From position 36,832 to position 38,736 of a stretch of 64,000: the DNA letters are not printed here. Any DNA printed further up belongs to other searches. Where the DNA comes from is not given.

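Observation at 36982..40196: Tandem ScyD/ScyE-like propeller-cupredoxin paralogs; one has lost two of four type-1 copper ligands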

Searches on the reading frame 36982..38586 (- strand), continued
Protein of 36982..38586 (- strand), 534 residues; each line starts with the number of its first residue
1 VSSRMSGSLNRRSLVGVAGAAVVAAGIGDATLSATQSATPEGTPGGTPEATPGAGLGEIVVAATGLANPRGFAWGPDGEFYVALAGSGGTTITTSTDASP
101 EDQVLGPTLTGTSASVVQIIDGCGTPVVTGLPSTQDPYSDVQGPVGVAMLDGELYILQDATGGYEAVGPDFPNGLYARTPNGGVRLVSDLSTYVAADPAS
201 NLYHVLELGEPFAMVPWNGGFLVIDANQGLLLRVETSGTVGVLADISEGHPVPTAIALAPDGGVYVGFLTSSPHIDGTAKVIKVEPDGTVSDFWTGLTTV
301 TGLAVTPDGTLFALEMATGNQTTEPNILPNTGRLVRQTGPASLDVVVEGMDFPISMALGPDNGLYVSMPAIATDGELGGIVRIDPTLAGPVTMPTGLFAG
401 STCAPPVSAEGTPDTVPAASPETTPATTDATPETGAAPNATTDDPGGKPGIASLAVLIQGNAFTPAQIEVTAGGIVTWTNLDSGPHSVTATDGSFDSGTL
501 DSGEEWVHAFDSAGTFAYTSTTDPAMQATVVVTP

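Call 13: find_encoding_contigs(protein=P0017, flank=7000, max_places=2)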
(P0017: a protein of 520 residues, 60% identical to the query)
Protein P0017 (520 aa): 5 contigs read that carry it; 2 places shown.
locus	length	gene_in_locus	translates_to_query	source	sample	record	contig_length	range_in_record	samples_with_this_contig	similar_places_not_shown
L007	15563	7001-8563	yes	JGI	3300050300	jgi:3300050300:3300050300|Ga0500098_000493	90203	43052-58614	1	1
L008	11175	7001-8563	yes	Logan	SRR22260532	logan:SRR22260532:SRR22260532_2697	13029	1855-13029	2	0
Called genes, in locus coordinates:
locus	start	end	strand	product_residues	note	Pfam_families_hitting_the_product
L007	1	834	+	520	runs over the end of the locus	-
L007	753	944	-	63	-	-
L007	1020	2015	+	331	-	PF00528:BPD_transp_1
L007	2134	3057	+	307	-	PF00528:BPD_transp_1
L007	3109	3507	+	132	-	-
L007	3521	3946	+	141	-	-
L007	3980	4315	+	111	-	-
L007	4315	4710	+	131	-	-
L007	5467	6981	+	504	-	PF08450:SGL (weak), PF24684:Vgb_lyase (faint), PF13473:Cupredoxin_1, PF00127:Copper-bind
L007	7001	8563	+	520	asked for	PF13473:Cupredoxin_1, PF00127:Copper-bind (weak)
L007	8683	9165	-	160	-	-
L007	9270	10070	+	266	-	PF00394:Cu-oxidase, PF07731:Cu-oxidase_2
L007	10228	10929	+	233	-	PF01209:Ubie_methyltran, PF08241:Methyltransf_11, PF08242:Methyltransf_12, PF13649:Methyltransf_25, PF13847:Methyltransf_31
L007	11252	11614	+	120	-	-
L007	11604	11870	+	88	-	PF05016:ParE_toxin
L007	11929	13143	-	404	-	PF13302:Acetyltransf_3, PF00583:Acetyltransf_1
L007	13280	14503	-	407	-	PF13302:Acetyltransf_3, PF00583:Acetyltransf_1 (weak)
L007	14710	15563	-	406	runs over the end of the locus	PF00583:Acetyltransf_1, PF13302:Acetyltransf_3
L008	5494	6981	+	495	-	PF24684:Vgb_lyase (faint), PF08450:SGL (weak), PF13473:Cupredoxin_1, PF00127:Copper-bind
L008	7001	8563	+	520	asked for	PF13473:Cupredoxin_1, PF00127:Copper-bind (weak)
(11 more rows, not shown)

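Call 14: find_encoding_contigs(protein=P0020, flank=7000, max_places=2)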
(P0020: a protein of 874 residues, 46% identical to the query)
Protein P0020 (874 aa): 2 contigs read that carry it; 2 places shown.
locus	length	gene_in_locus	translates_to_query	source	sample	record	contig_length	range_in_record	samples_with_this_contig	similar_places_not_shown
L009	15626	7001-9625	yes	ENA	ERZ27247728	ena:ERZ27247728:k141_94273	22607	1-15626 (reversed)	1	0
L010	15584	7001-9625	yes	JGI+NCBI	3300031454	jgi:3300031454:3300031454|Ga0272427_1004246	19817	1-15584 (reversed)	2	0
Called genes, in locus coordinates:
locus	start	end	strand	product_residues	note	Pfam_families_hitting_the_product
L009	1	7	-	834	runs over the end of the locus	-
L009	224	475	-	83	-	-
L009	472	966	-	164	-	-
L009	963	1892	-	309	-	PF13401:AAA_22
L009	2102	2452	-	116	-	PF13411:MerR_1, PF00376:MerR (faint)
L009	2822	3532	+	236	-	-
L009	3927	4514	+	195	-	PF08241:Methyltransf_11 (weak), PF08242:Methyltransf_12 (weak), PF13489:Methyltransf_23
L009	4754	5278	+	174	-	-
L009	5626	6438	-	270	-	PF14023:Bestrophin-like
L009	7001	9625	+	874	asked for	PF08450:SGL (faint), PF22807:TrAA12 (faint), PF01436:NHL (faint), PF24684:Vgb_lyase (weak), PF13473:Cupredoxin_1, PF00127:Copper-bind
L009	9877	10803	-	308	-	-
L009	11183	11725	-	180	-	PF05163:DinB (weak), PF04978:MST, PF12867:DinB_2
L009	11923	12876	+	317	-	PF01636:APH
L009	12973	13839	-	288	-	PF00296:Bac_luciferase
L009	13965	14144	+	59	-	-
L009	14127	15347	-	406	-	-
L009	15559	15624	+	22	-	?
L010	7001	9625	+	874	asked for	PF08450:SGL (faint), PF22807:TrAA12 (faint), PF01436:NHL (faint), PF24684:Vgb_lyase (weak), PF13473:Cupredoxin_1, PF00127:Copper-bind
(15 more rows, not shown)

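Call 23: predict_structure(alignment_id=A1)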
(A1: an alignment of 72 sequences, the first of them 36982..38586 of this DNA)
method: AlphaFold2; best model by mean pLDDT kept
length: 534 residues; sequences in the alignment: 72
mean_pLDDT: 82.6   pTM: 0.82
mean pLDDT of the five models: 82.6, 81.3, 79.1, 78.1, 76.8
residues with pLDDT >= 90: 341; 70-90: 81; 50-70: 28; < 50: 84
segments of 3 or more residues with pLDDT < 50: 1-55, 420-448
pLDDT, mean of each block of 10 residues (from residue 1): 38 35 34 34 36 59 96 97 95 77 73 96 95 90 96 96 85 96 95 91 79 96 94 97 92 95 94 85 98 96 97 94 85 97 97 97 96 89 94 90 77 61 34 33 39 89 95 92 96 96 94 97 97 94
secondary structure, 60 per line:
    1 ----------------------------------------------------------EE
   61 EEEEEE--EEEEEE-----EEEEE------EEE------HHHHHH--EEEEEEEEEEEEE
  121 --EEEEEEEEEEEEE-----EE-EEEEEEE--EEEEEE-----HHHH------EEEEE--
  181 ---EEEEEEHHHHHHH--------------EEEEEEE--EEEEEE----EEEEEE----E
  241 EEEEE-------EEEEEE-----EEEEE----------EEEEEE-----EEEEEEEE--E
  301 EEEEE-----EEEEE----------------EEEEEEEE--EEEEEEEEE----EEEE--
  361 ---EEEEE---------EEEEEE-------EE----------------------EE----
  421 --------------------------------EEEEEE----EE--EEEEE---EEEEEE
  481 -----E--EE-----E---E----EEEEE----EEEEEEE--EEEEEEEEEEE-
elements in order: E59-66 E69-74 E80-84 E91-93 H100-105 E108-120 E123-135 E144-150 E153-158 H164-167 E174-178 E184-189 H190-196 E211-217 E220-225 E230-235 E240-245 E253-258 E264-268 E279-284 E290-297 E300-305 E311-315 E332-339 E342-350 E355-358 E364-368 E378-383 E453-458 E467-471 E475-480 E505-509 E514-520 E523-533
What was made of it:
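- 36982..38586 (-): Gene B (534 aa): twin-arginine-type N-terminus, ScyD/ScyE-family propeller, disordered linker and a cupredoxin fold lacking two of the four copper ligands. AF2 mean pLDDT is 82.6 and pTM 0.82 (call 23).
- The domain is predicted to be well folded, with pLDDT 89-97 (call 23).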

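Call 27: fold_search(model_id=the predicted structure, library=pdb)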
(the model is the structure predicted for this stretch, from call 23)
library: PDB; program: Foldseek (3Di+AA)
matches with E <= 10: 1522; with E <= 0.001: 631
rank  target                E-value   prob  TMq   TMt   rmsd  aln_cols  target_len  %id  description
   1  2qc5                  9.4e-09  1.00  0.31  0.52   9.6       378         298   11  Streptogramin B lyase structure (released 2008-10-14)
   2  6f0t_A                9.9e-09  1.00  0.35  0.69   6.7       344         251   18  Crystal structure of Pizza6-SFW (released 2018-03-21)
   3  9m59_A                1.1e-08  1.00  0.37  0.45   5.4       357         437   17  Cu/Zn-superoxide dismutase from Deinococcus radiodurans (Calcium-bound) (released 2025-09-24)
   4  1fwx_B                1.5e-08  1.00  0.29  0.27  20.1       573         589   10  CRYSTAL STRUCTURE OF NITROUS OXIDE REDUCTASE FROM P. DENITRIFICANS (released 2001-09-25)
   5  3hli_B                2.7e-08  1.00  0.29  0.46  10.1       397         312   11  diisopropyl fluorophosphatase (DFPase), active site mutants (released 2009-11-10)
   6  9eno_B                2.8e-08  1.00  0.31  0.49   6.9       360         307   13  Crystal structure of ComplemEnT1.4 (CEnT1.4), an engineered photoenzyme for selective [2+2]-cycloadditions (released 2025-07-16)
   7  3li3                  2.8e-08  1.00  0.28  0.43  10.2       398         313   12  Diisopropyl fluorophosphatase (DFPase), D121E mutant (released 2010-04-07)
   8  3kgg                  3.0e-08  1.00  0.27  0.41   9.3       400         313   12  X-ray structure of perdeuterated diisopropyl fluorophosphatase (DFPase): Perdeuteration of proteins for neutron diffract (released 2010-04-07)
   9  2iar                  3.3e-08  1.00  0.28  0.44  10.1       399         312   12  Crystal structure of squid ganglion DFPase W244H mutant (released 2006-09-26)
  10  7zp7_B                3.9e-08  1.00  0.29  0.46   9.9       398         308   12  Crystal structure of evolved photoenzyme EnT1.3 (truncated) with bound product (released 2022-09-28)
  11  6t96                  3.9e-08  1.00  0.29  0.42  13.2       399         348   13  Photorhabdus laumondii subsp. laumondii lectin PLL3 (released 2019-12-25)
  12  2gvx                  4.4e-08  1.00  0.37  0.60   6.2       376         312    9  Structure of diisopropyl fluorophosphatase (DFPase), mutant D229N / N175D (released 2006-09-19)
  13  3li4                  4.4e-08  1.00  0.26  0.40   9.7       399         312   12  Diisopropyl fluorophosphatase (DFPase), N120D,N175D,D229N mutant (released 2010-04-07)
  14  2iap                  4.6e-08  1.00  0.37  0.59   6.4       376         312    9  Crystal structure of squid ganglion DFPase E21Q mutant (released 2006-09-26)
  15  3fvz                  4.9e-08  1.00  0.38  0.58   7.0       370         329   14  Structure of Peptidyl-alpha-hydroxyglycine alpha-Amidating Lyase (PAL) (released 2009-09-01)
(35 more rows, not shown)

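Call 33: find_related_loci(query=A1, collection=genome_contigs, flank=6000)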
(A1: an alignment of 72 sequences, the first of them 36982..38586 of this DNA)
Query A1 (534 aa) in genome_contigs; peptide patterns used: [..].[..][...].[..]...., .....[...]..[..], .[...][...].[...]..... (x = any residue, [..] = any of these).
599 stretches matched a pattern (row limit reached: there are more); 540 encode a relative of the query (tblastn E <= 1e-3); the best 80 are kept; 80 distinct loci.
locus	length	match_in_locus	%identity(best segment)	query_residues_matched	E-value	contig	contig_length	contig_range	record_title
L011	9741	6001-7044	60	47-398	9e-121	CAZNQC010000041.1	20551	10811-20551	MAG TPA_asm: uncultured Sphaerobacteraceae bacterium isolate SRP344714_co1_164 genome assembly, contig: NODE_4886_length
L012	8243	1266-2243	47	61-384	3e-80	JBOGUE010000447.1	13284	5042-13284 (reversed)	MAG: Thermomicrobiales bacterium isolate M3-S_metawrap_bin.154 k127_2652112, whole genome shotgun sequence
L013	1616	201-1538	39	61-533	3e-84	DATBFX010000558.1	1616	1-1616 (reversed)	MAG TPA_asm: Thermomicrobiales bacterium isolate SMAG_U3822 k141_5461656, whole genome shotgun sequence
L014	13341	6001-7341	42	59-533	2e-102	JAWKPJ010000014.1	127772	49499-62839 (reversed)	MAG: Thermomicrobiales bacterium isolate AC2.42 AC2.42.fa-14, whole genome shotgun sequence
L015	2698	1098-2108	46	44-384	2e-71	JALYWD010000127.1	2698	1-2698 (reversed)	MAG: Chloroflexota bacterium isolate KUW bin4 SD1472-74_k127_8001, whole genome shotgun sequence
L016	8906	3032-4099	43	59-403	2e-69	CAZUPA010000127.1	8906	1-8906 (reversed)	MAG TPA_asm: uncultured Sphaerobacteraceae bacterium isolate SRP344714_co2_29 genome assembly, contig: NODE_20775_length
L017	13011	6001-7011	44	47-393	1e-66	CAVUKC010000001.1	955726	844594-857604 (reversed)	MAG: uncultured Chloroflexia bacterium isolate MFD01721.bin.1.124 genome assembly, contig: contig_11026, whole genome sh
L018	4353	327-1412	41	64-415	3e-66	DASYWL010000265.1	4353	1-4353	MAG TPA_asm: Thermomicrobiales bacterium isolate SMAG_U6280 k141_464062, whole genome shotgun sequence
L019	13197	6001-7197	41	9-427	9e-66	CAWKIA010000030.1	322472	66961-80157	MAG: uncultured Chloroflexia bacterium isolate MFD02840.bin.1.249 genome assembly, contig: contig_55620, whole genome sh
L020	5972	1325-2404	41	35-403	4e-62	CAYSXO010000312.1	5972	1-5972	MAG TPA_asm: uncultured Sphaerobacteraceae bacterium isolate binchicken_co179_374 genome assembly, contig: NODE_22007_le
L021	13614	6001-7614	43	9-532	3e-111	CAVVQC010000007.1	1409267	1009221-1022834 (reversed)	MAG: uncultured Chloroflexia bacterium isolate MFD02581.bin.1.11 genome assembly, contig: contig_33960, whole genome sho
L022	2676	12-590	36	331-533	9e-28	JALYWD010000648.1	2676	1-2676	MAG: Chloroflexota bacterium isolate KUW bin4 SD1472-74_k127_2075750, whole genome shotgun sequence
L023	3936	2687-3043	44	294-402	1e-22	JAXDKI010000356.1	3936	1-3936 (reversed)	MAG: Thermomicrobiales bacterium isolate BP_591 scaffold_5664484, whole genome shotgun sequence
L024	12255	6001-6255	54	448-532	1e-19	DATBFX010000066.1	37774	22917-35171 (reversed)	MAG TPA_asm: Thermomicrobiales bacterium isolate SMAG_U3822 k141_29049, whole genome shotgun sequence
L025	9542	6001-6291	48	432-533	5e-19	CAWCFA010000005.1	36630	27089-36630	MAG: uncultured Actinomycetota bacterium isolate MFD09495.bin.1.76 genome assembly, contig: contig_13373, whole genome s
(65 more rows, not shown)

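Call 38: search_protein_families(library=pfam, proteins=[L014:4597-7344:+, L014:2854-4356:+, L011:4450-5904:+, L011:5920-7050:+, L011:7047-8471:+, L021:4342-5958:+], max_evalue=0.001)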
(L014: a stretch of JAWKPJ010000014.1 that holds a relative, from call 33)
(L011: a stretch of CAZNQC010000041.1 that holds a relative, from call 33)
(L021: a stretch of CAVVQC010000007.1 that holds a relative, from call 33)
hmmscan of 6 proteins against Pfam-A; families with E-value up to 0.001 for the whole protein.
L014:4597-7344:+ (915 aa): 5 families
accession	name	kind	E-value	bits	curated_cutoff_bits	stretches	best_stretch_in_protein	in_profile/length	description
PF07731.20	Cu-oxidase_2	-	9.3e-27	93.9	20.4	1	343-458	7-134/137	Multicopper oxidase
PF07732.21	Cu-oxidase_3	-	1.7e-22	80.1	21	1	79-179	18-115/119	Multicopper oxidase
PF00394.28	Cu-oxidase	-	6.2e-19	69.1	21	1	213-313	53-154/157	Multicopper oxidase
PF00127.26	Copper-bind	-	5.3e-09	36.8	21.2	1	836-914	5-98/99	Copper binding proteins, plastocyanin/azurin family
PF24684.1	Vgb_lyase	-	0.00053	19.3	50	0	605-715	14-119/290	Virginiamycin B lyase family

L014:2854-4356:+ (500 aa): 2 families
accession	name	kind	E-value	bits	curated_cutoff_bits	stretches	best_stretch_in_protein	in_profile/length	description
PF02056.22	Glyco_hydro_4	-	9.2e-39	133.3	23.2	1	57-233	2-177/183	Family 4 glycosyl hydrolase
PF11975.13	Glyco_hydro_4C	-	3.7e-29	102.7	24.1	1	249-473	3-211/211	Family 4 glycosyl hydrolase C-terminal domain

L011:4450-5904:+ (484 aa): 3 families
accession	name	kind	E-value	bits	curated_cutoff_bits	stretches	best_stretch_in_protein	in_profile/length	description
PF00127.26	Copper-bind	-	3.7e-10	40.5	21.2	1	408-484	8-99/99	Copper binding proteins, plastocyanin/azurin family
PF13473.12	Cupredoxin_1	-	4.4e-09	36.7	27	1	408-483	26-104/104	Cupredoxin-like domain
PF01436.27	NHL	-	0.00021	21.6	20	0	223-242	3-22/28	NHL repeat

L011:5920-7050:+ (376 aa): 2 families
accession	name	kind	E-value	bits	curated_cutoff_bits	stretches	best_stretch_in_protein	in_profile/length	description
PF24684.1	Vgb_lyase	-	1.2e-05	24.7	50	0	185-293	98-199/290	Virginiamycin B lyase family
PF08450.18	SGL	-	0.00018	21.6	26.3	0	172-288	28-147/246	SMP-30/Gluconolactonase/LRE-like region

L011:7047-8471:+ (474 aa): 3 families
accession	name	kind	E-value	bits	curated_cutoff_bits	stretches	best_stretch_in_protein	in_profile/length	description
PF07732.21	Cu-oxidase_3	-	1.6e-27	96.4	21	1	84-191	10-115/119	Multicopper oxidase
PF07731.20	Cu-oxidase_2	-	3.3e-27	95.3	20.4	1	369-472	23-133/137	Multicopper oxidase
PF00394.28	Cu-oxidase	-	4.2e-18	66.4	21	1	219-302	35-129/157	Multicopper oxidase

L021:4342-5958:+ (539 aa): 3 families
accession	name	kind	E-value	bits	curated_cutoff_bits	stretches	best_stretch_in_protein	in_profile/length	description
PF07731.20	Cu-oxidase_2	-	3.7e-25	88.7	20.4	1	415-538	5-134/137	Multicopper oxidase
PF07732.21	Cu-oxidase_3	-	5.6e-22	78.5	21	1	136-245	7-115/119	Multicopper oxidase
PF00394.28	Cu-oxidase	-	7.8e-17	62.3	21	1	284-373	35-134/157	Multicopper oxidase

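Call 54: find_homologous_proteins(query=L014:4597-7341:+, max_evalue=1e-20)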
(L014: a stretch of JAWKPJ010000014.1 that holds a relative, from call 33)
Query L014:4597-7341:+ (915 aa): 1059 proteins with E <= 1e-20 among 8000 candidates; the best 120 are listed.
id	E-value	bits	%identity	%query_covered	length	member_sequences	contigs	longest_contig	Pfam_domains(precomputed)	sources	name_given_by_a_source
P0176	0.0e+0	2095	100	100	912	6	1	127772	PF07731.21,PF00394.29,PF00127.27,PF07732.22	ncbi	ncbi:MAG: ScyD/ScyE family protein [Thermomicrobiales bacterium]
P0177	0.0e+0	1801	85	100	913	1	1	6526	PF07731.21,PF00394.29,PF00127.27,PF13473.13,PF07732.22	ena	-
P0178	0.0e+0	1787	84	100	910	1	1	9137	PF07731.21,PF00394.29,PF00127.27,PF13473.13,PF07732.22,PF08450.19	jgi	jgi:suppressor of ftsI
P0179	0.0e+0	1572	75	100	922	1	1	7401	PF07731.21,PF00394.29,PF00127.27,PF13473.13,PF07732.22,PF08450.19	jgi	jgi:suppressor of ftsI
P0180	0.0e+0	1538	76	95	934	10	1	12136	PF07731.21,PF00394.29,PF00127.27,PF13473.13,PF07732.22,PF08450.19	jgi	jgi:FtsP/CotA-like multicopper oxidase with cupredoxin domain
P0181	0.0e+0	1507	72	100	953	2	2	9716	PF07731.21,PF00394.29,PF00127.27,PF13473.13,PF07732.22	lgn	-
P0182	0.0e+0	1468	70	99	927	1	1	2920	PF07731.21,PF00394.29,PF00127.27,PF13473.13,PF07732.22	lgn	-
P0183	0.0e+0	1390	68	96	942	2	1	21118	PF07731.21,PF00394.29,PF00127.27,PF13473.13,PF07732.22,PF08450.19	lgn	-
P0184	0.0e+0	1382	68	96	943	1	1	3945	PF07731.21,PF00394.29,PF00127.27,PF13473.13,PF07732.22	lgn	-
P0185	0.0e+0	1098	56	99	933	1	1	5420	PF07731.21,PF00394.29,PF00127.27,PF13473.13,PF07732.22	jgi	jgi:FtsP/CotA-like multicopper oxidase with cupredoxin domain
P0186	0.0e+0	1084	54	99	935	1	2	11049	PF07731.21,PF00394.29,PF00127.27,PF13473.13,PF07732.22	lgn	-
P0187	0.0e+0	1063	87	59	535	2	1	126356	PF07731.21,PF00127.27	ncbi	-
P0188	0.0e+0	1052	53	99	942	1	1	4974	PF07731.21,PF00394.29,PF00127.27,PF13473.13,PF07732.22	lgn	-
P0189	4.9e-286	970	63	77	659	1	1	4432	PF07731.21,PF00394.29,PF00127.27,PF13473.13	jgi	jgi:plastocyanin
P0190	2.2e-216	740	67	56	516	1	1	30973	PF07731.21,PF00127.27,PF13473.13,PF08450.19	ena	-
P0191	4.0e-210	719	67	55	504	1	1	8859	PF07731.21,PF00127.27,PF13473.13,PF08450.19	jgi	jgi:plastocyanin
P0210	7.4e-141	490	50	50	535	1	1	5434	PF07731.21,PF00394.29,PF00127.27,PF13473.13,PF07732.22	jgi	jgi:FtsP/CotA-like multicopper oxidase with cupredoxin domain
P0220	3.6e-137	478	50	45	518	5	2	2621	PF07731.21,PF00394.29,PF00127.27,PF07732.22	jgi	-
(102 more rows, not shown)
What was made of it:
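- Closest known: Thermus thermophilus laccase-like multicopper oxidase. Different: This oxidase is genetically coupled, and in 12 clusters physically fused, to a propeller-cupredoxin protein (call 54).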

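Call 57: find_encoding_contigs(protein=P0055, flank=5000, max_places=2)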
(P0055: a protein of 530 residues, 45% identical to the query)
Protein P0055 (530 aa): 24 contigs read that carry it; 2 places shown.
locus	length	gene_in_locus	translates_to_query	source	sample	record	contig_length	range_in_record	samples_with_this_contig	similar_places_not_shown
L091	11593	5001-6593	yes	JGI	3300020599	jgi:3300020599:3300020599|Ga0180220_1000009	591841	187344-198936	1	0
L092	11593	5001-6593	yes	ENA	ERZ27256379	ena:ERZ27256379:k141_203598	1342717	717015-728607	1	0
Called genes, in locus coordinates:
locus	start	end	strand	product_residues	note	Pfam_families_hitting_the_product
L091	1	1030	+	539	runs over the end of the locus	PF00496:SBP_bac_5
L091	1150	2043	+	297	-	PF19300:BPD_transp_1_N (weak), PF00528:BPD_transp_1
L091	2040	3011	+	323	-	PF12911:OppC_N, PF00528:BPD_transp_1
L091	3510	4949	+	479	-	PF07732:Cu-oxidase_3, PF00394:Cu-oxidase, PF07731:Cu-oxidase_2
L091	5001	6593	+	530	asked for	PF24684:Vgb_lyase (faint), PF13473:Cupredoxin_1, PF00127:Copper-bind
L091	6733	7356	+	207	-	-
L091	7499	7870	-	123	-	-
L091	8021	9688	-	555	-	PF02129:Peptidase_S15, PF08530:PepX_C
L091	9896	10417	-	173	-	-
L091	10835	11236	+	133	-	-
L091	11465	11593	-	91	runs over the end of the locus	-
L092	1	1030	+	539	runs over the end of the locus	PF00496:SBP_bac_5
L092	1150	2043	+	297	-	PF19300:BPD_transp_1_N (weak), PF00528:BPD_transp_1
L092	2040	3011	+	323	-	PF12911:OppC_N, PF00528:BPD_transp_1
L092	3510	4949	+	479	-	PF07732:Cu-oxidase_3, PF00394:Cu-oxidase, PF07731:Cu-oxidase_2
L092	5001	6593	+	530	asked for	PF24684:Vgb_lyase (faint), PF13473:Cupredoxin_1, PF00127:Copper-bind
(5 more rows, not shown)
